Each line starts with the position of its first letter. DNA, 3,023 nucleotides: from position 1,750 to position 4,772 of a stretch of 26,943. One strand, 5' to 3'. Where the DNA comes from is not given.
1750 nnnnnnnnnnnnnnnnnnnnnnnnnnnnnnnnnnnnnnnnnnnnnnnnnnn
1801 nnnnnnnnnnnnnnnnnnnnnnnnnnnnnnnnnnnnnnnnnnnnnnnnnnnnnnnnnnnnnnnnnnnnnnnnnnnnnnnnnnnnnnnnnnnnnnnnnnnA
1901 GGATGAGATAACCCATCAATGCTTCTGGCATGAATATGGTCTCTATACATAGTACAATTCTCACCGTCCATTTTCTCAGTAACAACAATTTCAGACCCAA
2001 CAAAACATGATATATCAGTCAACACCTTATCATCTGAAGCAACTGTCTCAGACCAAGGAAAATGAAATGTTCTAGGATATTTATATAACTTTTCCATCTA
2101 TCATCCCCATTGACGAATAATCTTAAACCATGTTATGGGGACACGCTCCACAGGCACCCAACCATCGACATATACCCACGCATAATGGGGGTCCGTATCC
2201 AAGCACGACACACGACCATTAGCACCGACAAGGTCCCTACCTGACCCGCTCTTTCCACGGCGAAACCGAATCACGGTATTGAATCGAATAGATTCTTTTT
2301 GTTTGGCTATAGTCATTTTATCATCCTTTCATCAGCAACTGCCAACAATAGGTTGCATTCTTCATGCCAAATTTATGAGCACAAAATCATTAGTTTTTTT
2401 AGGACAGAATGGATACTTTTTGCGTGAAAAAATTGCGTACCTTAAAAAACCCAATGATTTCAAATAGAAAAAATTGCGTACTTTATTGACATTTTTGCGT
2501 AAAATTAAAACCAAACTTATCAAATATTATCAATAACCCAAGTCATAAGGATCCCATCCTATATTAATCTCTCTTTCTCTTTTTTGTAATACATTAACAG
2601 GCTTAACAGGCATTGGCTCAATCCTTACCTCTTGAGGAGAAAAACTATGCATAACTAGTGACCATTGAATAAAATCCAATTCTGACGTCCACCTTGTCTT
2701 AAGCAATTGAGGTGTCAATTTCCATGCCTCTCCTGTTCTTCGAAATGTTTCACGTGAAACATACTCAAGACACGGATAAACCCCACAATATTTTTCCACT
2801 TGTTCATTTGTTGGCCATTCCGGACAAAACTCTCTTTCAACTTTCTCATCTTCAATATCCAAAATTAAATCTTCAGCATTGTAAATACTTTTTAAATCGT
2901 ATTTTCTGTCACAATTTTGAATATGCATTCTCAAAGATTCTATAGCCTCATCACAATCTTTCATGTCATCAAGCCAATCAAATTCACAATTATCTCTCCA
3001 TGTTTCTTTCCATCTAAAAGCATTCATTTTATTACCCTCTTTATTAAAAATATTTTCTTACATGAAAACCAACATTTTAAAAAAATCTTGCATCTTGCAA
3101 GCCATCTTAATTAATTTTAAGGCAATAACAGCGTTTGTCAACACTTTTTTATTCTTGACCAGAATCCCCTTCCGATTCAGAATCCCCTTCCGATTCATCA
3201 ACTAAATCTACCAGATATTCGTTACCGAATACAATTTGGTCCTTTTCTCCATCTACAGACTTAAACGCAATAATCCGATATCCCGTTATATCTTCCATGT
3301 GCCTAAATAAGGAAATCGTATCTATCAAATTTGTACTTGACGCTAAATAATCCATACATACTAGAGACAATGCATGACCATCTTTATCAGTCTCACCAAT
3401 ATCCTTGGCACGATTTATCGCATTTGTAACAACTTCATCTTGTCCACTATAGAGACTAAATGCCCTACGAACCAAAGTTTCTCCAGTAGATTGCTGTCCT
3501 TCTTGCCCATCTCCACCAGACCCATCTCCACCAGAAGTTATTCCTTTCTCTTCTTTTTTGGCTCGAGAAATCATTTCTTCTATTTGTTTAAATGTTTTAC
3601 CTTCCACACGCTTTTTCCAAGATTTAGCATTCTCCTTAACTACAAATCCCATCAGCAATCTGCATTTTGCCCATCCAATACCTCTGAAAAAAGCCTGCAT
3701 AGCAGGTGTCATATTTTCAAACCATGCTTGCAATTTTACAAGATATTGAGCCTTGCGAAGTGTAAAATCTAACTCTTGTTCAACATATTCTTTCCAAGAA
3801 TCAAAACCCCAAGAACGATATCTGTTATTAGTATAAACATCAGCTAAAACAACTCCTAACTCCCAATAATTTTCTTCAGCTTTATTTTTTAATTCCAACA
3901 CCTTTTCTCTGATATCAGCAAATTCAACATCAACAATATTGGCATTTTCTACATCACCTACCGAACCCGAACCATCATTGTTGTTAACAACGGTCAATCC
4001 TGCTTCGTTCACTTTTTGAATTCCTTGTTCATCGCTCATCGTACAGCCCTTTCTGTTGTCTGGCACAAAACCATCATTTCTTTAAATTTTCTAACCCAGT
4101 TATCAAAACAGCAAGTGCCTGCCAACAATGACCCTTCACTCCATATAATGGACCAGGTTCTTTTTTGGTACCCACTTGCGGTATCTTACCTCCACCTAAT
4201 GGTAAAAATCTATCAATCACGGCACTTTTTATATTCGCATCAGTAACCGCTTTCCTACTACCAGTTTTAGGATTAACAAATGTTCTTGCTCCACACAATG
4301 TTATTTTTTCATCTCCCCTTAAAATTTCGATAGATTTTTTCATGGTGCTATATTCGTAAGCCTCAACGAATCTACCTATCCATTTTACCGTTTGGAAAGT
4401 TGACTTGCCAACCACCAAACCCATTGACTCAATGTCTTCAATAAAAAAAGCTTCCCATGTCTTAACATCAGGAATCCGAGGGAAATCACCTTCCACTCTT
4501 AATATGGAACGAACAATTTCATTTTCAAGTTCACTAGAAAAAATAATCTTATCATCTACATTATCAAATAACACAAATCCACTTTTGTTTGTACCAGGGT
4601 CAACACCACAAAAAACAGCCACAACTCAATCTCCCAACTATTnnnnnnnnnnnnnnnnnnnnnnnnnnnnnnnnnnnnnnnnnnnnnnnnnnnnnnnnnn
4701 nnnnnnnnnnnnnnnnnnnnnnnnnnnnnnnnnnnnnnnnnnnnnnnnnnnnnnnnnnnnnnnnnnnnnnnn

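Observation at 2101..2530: GC-rich foreign island encoding a 71-aa protein, preceded by a four-copy TTGCGT(A/G) direct-repeat array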

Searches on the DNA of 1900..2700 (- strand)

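Call 6: search_rna_families(source=window, start=1900, end=2700, threshold=evalue, max_evalue=10)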
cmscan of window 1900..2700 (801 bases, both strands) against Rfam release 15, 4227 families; matches with E-value up to 10: 2.
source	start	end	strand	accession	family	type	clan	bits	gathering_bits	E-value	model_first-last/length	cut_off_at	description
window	2507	2614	-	RF02711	TeloSII_ncR49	Gene; sRNA;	-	20.4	55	4.3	1-89/89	no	TeloSII non coding RNA 49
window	2303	2370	-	RF01428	snoR128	Gene; snRNA; snoRNA; CD-box;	-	19.4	40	6.7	1-91/91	no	small nucleolar RNA snoR128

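Call 73: search_dna_similar(query=window:2090-2540:-, collection=phages, mode=distant, max_evalue=1)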
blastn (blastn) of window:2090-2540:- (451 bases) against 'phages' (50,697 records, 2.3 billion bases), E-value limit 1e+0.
No match.

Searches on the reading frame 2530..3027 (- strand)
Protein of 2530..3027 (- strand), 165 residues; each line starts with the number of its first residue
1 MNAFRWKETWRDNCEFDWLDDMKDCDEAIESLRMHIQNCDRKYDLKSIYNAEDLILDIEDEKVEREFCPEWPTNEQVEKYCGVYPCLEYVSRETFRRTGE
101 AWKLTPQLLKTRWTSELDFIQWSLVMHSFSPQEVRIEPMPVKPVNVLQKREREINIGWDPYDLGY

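Call 8: search_protein_families(library=pfam, proteins=[window:2530-3027:-], max_evalue=1)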
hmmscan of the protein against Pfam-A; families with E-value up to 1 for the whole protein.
window:2530-3027:- (165 aa): 1 family
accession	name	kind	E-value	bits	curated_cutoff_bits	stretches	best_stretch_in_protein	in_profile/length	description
PF00964.22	Elicitin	-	0.16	12.5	25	0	23-60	49-86/88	Elicitin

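Call 9: search_protein_families(library=phrogs, proteins=[window:2530-3027:-], max_evalue=1)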
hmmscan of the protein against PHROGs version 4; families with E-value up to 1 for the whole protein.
window:2530-3027:- (165 aa): 1 family
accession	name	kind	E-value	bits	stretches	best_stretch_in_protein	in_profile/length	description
phrog_22921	-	unknown function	0.054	15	1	26-63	46-80/98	-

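Call 32: find_homologous_proteins(query=window:2530-3027:-, max_evalue=0.001)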
Query window:2530-3027:- (165 aa): 12 proteins with E <= 0.001 among 20 candidates.
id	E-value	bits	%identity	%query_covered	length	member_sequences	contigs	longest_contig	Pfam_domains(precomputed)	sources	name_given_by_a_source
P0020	4.4e-97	341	92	98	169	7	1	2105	-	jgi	jgi:hypothetical protein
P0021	1.6e-94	333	89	99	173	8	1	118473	-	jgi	jgi:hypothetical protein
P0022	6.2e-89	314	87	98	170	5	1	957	-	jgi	jgi:hypothetical protein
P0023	9.0e-89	314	85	98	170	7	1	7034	-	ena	-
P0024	2.4e-86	306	75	98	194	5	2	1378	-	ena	-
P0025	6.4e-84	298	70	98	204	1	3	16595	-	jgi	jgi:hypothetical protein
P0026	3.0e-77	276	73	99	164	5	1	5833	-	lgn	-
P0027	7.9e-73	262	69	98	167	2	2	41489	-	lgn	-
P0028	1.2e-40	157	51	98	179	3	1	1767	-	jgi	jgi:hypothetical protein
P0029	2.8e-36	143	42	87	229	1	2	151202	-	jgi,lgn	jgi:hypothetical protein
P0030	3.2e-34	136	42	87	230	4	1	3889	-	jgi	jgi:hypothetical protein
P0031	3.0e-32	130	42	86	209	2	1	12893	-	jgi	jgi:hypothetical protein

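Call 33: find_encoding_contigs(protein=P0027, flank=6000, max_places=3)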
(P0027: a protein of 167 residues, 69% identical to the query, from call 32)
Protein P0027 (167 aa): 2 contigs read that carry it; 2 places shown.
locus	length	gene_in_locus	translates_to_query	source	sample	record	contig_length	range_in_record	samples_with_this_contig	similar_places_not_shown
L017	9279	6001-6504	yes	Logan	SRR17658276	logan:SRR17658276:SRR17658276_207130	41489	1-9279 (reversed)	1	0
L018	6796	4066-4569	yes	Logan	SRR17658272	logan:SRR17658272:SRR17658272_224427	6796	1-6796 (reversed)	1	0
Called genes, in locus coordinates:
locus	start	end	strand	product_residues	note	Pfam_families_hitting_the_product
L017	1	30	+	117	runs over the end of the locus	-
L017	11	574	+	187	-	PF16473:Rv2179c-like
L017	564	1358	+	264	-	PF07505:DUF5131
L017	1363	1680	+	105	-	-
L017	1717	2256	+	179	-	-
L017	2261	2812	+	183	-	-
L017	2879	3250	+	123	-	-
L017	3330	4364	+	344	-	-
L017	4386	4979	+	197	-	-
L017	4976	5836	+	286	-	-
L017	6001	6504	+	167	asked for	-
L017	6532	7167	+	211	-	PF09414:RNA_ligase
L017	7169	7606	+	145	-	-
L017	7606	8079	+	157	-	-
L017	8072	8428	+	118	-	-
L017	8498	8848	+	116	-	-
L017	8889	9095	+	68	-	-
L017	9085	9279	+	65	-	?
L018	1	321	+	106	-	?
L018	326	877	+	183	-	-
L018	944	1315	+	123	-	-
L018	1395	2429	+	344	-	-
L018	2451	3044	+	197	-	-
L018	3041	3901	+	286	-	-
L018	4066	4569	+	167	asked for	-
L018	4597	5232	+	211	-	PF09414:RNA_ligase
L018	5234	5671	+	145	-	-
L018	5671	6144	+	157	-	-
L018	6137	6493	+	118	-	-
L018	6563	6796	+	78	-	?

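Call 34: find_encoding_contigs(protein=P0029, flank=6000, max_places=3)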
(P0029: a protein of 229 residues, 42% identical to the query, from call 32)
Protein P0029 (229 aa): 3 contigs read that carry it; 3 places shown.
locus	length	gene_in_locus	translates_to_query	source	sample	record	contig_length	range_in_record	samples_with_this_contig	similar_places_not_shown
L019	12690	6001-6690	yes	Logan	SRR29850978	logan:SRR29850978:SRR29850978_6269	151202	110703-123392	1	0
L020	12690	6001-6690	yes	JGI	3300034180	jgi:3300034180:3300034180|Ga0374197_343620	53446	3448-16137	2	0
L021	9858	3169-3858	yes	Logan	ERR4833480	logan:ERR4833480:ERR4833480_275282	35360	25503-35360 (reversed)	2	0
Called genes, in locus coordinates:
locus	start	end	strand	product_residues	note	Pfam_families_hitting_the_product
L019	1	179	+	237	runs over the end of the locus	-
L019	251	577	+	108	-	-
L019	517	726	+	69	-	-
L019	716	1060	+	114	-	-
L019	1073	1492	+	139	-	-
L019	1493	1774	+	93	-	-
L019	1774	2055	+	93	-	-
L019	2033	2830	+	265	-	-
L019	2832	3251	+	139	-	PF00472:RF-1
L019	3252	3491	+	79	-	-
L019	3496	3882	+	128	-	-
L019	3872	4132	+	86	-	-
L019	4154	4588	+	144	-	PF08719:NADAR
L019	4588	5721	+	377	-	PF08740:BCS1_N, PF05496:RuvB_N (weak), PF00004:AAA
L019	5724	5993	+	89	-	-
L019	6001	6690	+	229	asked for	-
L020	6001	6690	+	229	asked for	-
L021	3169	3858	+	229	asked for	-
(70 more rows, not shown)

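Call 35: find_encoding_contigs(protein=P0025, flank=6000, max_places=3)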
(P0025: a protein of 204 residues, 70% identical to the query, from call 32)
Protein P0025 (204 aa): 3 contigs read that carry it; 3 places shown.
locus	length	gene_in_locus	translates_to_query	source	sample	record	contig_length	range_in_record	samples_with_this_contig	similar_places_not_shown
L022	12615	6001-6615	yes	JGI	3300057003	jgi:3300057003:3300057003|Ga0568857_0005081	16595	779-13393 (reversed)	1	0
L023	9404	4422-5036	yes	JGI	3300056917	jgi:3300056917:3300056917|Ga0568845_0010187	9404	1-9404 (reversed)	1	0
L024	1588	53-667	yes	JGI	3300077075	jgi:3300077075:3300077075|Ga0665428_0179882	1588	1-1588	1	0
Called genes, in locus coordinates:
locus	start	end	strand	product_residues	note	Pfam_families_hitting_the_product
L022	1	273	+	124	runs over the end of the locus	-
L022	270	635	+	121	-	-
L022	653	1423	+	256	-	PF07505:DUF5131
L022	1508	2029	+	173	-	-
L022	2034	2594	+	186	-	-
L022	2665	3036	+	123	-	-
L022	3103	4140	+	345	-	-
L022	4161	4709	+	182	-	-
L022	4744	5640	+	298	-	-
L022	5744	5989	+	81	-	PF03013:Pyr_excise (faint)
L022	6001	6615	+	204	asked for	-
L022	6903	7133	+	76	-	-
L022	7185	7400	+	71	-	-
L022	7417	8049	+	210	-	PF09414:RNA_ligase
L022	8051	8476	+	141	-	-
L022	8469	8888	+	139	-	-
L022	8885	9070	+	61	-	-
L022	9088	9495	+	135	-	-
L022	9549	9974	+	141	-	-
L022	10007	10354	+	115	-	-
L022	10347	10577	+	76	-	-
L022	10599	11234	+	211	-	PF04539:Sigma70_r3, PF04545:Sigma70_r4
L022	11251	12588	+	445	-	PF01743:PolyA_pol, PF12627:PolyA_pol_RNAbd (weak), PF01966:HD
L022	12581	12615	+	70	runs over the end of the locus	-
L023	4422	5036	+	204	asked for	-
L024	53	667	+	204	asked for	-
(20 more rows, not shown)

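Call 42: search_protein_families(library=padloc, proteins=[window:2530-3027:-, L022:6903-7133:+], max_evalue=10)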
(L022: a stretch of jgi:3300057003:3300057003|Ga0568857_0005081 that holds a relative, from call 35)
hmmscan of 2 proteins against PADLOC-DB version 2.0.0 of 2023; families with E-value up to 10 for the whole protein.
window:2530-3027:- (165 aa): 0 families

L022:6903-7133:+ (76 aa): 0 families

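Call 43: search_protein_families(library=ncbifam, proteins=[window:2530-3027:-, L022:6903-7133:+], max_evalue=10)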
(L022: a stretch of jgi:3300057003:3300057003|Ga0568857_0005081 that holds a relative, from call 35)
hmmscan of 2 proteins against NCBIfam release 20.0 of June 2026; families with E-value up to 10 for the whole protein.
window:2530-3027:- (165 aa): 0 families

L022:6903-7133:+ (76 aa): 0 families

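Call 54: find_encoding_contigs(protein=P0026, flank=5000, max_places=2)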
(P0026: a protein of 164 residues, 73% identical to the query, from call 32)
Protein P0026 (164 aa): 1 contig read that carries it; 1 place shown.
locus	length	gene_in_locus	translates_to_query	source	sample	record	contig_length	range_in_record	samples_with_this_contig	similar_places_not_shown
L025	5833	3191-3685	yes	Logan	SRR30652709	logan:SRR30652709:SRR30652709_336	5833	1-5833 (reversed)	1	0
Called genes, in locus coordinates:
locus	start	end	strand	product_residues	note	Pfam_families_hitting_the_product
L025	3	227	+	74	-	?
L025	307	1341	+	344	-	-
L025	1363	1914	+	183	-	-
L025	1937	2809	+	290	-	-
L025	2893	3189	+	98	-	-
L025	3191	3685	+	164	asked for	-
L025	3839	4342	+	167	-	PF09414:RNA_ligase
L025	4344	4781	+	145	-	-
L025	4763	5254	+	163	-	-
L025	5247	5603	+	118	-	-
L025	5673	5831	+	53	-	?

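Call 55: find_encoding_contigs(protein=P0031, flank=5000, max_places=2)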
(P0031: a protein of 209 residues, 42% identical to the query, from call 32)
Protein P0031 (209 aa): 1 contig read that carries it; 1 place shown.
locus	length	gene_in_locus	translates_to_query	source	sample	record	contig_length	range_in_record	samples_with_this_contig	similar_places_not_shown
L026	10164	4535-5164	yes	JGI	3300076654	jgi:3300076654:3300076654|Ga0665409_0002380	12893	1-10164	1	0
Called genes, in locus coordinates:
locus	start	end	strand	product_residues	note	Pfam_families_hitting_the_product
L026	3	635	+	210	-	?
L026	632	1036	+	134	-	-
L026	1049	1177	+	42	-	-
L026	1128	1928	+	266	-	-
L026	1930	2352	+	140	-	PF00472:RF-1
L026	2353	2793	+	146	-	-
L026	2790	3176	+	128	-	-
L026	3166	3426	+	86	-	-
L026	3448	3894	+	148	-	PF08719:NADAR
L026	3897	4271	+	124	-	PF13508:Acetyltransf_7 (weak)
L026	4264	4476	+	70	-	-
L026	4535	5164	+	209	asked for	-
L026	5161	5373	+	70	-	-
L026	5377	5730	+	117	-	-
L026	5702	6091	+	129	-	-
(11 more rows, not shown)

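Call 56: find_encoding_contigs(protein=P0028, flank=5000, max_places=2)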
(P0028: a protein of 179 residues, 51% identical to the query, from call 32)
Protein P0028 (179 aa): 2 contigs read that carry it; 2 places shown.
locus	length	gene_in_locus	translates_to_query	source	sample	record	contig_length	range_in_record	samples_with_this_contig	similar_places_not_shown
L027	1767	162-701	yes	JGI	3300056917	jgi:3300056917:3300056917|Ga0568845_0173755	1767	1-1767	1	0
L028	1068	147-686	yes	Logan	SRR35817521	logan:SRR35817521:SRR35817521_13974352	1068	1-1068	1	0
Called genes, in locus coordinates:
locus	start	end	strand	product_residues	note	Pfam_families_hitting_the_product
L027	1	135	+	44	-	?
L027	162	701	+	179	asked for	-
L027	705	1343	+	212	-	PF09414:RNA_ligase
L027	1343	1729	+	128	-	-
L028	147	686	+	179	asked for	-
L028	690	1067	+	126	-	?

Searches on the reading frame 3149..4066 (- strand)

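Call 8: search_protein_families(library=pfam, proteins=[window:3149-4066:-], max_evalue=1)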
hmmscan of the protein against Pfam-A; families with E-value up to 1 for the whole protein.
window:3149-4066:- (305 aa): 1 family
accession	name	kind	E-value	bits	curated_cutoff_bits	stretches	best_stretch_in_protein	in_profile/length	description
PF07576.18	BRAP2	-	0.081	13.6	22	1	134-165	48-79/99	BRCA1-associated protein 2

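Call 9: search_protein_families(library=phrogs, proteins=[window:3149-4066:-], max_evalue=1)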
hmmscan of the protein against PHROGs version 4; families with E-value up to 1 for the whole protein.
window:3149-4066:- (305 aa): 3 families
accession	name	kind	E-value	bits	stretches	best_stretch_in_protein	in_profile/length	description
phrog_17202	-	unknown function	2.2e-24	87.6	1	58-245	84-255/305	-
phrog_15609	-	unknown function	0.0051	17.2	1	85-177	44-134/316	-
phrog_30019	-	unknown function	0.08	13.6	1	16-80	12-74/210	-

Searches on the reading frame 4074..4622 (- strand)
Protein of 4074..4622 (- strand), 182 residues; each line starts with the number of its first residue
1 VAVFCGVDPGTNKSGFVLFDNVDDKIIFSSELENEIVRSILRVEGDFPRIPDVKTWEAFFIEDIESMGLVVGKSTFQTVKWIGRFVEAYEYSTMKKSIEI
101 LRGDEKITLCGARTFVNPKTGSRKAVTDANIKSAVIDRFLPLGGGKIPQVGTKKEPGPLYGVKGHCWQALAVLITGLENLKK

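Call 8: search_protein_families(library=pfam, proteins=[window:4074-4622:-], max_evalue=1)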
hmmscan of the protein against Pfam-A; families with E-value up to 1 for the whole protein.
window:4074-4622:- (182 aa): 0 families

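Call 9: search_protein_families(library=phrogs, proteins=[window:4074-4622:-], max_evalue=1)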
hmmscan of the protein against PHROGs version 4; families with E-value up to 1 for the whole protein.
window:4074-4622:- (182 aa): 1 family
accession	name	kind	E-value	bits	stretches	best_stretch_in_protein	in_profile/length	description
phrog_1770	-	DNA, RNA and nucleotide metabolism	1.3e-11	45.8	1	1-179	3-148/158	Holliday junction resolvase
